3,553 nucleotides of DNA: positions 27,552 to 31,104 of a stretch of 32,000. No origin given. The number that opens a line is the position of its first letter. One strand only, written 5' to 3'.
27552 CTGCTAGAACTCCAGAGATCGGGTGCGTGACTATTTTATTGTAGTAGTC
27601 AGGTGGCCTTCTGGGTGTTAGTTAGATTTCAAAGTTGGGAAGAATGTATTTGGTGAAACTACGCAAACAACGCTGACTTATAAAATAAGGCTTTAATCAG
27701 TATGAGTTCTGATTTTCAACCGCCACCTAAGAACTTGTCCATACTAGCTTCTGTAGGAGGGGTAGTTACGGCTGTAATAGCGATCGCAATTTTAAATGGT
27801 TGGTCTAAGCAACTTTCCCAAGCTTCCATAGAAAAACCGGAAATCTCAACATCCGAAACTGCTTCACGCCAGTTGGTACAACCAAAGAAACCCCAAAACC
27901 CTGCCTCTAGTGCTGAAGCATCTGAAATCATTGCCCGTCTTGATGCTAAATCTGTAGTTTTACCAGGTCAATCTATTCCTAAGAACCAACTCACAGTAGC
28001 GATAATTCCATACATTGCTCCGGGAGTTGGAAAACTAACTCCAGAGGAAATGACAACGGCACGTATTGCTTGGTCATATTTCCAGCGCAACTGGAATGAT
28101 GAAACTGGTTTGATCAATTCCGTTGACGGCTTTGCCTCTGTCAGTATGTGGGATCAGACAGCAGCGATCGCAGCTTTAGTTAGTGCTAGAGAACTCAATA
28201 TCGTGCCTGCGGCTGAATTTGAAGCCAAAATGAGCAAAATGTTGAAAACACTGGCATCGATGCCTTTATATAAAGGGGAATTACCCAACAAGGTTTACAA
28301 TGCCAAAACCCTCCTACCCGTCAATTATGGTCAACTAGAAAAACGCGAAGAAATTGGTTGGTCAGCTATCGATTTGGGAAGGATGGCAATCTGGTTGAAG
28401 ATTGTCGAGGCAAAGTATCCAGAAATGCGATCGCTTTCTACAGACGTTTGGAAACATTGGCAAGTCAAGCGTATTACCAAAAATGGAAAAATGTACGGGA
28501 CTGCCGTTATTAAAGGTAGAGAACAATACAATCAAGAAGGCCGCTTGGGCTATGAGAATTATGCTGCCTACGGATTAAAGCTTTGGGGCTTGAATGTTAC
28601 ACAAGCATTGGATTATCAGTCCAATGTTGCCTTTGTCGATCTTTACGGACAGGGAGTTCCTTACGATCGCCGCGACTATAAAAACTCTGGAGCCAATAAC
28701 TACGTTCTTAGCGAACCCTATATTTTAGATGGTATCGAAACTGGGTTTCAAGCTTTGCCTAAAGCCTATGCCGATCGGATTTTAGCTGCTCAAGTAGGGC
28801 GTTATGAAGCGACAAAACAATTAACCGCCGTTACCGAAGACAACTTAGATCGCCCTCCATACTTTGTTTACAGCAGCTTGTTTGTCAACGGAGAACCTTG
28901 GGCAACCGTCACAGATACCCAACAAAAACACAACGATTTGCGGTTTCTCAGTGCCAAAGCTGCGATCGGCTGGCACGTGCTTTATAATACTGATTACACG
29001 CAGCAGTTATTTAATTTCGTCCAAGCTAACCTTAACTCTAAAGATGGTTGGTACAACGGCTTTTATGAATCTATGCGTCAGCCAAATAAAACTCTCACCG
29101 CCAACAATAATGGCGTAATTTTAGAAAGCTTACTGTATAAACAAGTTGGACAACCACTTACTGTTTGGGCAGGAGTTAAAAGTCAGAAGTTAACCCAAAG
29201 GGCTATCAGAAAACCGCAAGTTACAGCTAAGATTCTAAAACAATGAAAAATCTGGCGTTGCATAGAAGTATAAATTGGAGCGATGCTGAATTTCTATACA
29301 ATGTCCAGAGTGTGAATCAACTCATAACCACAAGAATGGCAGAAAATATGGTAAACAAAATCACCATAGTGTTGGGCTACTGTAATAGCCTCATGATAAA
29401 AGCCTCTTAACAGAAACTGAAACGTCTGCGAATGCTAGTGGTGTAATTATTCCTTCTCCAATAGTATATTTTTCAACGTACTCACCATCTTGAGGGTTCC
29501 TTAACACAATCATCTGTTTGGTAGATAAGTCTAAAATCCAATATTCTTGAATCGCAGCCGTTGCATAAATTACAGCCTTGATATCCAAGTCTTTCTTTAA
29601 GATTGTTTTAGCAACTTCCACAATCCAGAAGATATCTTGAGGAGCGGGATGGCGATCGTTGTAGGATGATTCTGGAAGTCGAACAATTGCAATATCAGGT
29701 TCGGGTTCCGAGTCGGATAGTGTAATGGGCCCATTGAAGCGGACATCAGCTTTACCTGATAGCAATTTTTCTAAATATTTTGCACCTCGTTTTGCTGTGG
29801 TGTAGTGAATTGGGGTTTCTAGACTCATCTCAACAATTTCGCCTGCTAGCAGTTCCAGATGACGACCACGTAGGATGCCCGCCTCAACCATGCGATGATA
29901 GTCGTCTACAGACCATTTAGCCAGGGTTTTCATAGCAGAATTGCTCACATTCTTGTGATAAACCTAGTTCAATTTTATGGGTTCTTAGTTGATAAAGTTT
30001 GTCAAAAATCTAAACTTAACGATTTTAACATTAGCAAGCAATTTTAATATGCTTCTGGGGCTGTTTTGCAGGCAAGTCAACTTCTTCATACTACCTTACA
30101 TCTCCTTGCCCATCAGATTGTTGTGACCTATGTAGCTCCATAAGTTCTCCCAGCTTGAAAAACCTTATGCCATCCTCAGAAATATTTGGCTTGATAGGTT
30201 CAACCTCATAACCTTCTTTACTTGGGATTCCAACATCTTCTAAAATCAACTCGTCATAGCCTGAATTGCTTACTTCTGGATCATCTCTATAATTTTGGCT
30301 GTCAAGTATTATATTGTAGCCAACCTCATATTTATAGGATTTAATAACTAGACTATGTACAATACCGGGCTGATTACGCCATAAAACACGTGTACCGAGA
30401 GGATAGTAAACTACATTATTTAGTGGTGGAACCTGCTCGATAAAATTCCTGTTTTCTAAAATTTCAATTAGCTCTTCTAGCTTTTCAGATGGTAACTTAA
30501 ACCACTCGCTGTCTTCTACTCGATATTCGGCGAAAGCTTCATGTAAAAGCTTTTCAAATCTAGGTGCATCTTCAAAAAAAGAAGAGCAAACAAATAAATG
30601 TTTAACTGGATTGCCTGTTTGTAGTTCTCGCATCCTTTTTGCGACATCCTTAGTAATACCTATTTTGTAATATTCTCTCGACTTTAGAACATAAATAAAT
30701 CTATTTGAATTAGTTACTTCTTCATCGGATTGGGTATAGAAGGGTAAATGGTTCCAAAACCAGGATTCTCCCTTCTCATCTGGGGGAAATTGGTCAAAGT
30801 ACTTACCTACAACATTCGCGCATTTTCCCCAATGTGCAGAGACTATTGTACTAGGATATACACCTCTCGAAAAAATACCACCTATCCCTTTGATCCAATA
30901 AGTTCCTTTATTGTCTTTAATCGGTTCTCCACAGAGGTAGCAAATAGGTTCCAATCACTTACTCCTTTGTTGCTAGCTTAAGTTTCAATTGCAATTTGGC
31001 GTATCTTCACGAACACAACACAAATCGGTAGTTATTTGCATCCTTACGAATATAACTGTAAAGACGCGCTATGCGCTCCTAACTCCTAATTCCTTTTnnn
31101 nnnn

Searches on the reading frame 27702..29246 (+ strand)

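Call 23: search_protein_families(library=pfam, proteins=[window:27702-29246:+])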
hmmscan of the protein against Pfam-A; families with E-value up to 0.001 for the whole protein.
window:27702-29246:+ (514 aa): 1 family
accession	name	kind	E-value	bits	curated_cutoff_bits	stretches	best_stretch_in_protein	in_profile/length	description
PF11329.14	DUF3131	-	3.9e-157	523.4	20.3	1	119-483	2-367/367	Protein of unknown function (DUF3131)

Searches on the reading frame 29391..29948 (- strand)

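Call 23: search_protein_families(library=pfam, proteins=[window:29391-29948:-])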
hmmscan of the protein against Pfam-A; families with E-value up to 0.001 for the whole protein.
window:29391-29948:- (185 aa): 1 family
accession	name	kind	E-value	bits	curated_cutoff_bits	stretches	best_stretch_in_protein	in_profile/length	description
PF05685.18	Uma2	-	2e-24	86.4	27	1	15-179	2-170/172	Putative restriction endonuclease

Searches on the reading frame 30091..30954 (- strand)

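Call 23: search_protein_families(library=pfam, proteins=[window:30091-30954:-])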
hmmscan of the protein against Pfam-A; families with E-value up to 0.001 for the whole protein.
window:30091-30954:- (287 aa): 2 families
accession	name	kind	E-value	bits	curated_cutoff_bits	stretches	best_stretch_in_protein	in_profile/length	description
PF13455.12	MUG113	-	2.7e-20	73.2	22.3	1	96-164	1-71/73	Meiotically up-regulated gene 113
PF10544.15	T5orf172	-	1.5e-15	58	20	1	86-165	2-99/101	T5orf172 domain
